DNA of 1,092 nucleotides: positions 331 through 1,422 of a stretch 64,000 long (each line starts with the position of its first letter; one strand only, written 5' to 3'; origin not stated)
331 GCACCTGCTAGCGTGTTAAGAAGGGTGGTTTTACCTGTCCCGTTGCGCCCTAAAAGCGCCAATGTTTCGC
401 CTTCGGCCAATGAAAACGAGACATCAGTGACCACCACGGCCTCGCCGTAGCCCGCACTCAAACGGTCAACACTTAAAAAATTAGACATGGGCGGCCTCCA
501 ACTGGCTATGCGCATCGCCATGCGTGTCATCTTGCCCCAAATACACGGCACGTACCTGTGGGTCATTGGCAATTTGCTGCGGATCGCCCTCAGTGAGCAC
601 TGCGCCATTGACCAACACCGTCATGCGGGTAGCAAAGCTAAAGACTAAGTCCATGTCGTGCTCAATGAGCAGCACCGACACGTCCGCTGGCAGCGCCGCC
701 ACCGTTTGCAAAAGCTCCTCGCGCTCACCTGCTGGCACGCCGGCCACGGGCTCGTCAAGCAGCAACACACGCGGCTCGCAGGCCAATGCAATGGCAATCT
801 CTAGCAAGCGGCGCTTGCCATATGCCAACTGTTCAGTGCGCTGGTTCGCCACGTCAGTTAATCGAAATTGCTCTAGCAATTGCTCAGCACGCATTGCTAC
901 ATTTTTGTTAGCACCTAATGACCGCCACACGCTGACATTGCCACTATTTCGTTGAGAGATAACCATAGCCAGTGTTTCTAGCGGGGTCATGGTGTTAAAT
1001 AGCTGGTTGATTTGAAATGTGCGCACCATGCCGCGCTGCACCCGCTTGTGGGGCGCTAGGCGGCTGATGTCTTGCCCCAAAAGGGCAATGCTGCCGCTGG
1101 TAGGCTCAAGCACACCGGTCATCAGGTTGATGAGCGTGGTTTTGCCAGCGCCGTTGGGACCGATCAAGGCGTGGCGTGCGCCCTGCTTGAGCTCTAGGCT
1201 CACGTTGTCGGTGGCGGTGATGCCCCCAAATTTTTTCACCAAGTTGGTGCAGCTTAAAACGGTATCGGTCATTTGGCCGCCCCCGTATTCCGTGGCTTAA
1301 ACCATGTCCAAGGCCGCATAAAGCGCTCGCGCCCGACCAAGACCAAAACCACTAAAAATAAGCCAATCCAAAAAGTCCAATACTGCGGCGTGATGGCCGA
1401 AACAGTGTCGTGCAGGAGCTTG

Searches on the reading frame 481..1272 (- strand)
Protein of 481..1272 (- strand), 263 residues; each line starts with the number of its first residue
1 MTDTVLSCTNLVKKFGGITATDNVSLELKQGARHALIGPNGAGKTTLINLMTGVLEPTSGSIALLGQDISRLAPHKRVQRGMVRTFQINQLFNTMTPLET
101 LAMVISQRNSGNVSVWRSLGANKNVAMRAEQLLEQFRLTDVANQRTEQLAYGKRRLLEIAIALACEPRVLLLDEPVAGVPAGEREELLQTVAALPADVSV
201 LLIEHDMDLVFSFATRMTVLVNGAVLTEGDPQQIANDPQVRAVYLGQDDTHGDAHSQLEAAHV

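Call 72: search_protein_families(library=pfam, proteins=[window:481-1272:-], max_evalue=0.00001)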
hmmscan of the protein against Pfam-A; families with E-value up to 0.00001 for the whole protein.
window:481-1272:- (263 aa): 2 families
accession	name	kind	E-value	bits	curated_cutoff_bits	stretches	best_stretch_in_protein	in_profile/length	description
PF00005.33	ABC_tran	-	1.7e-33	116.6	25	1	22-177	2-137/137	ABC transporter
PF12399.14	BCA_ABC_TP_C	-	7.5e-09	35.5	25.5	1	225-249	2-26/27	Branched-chain amino acid ATP-binding cassette transporter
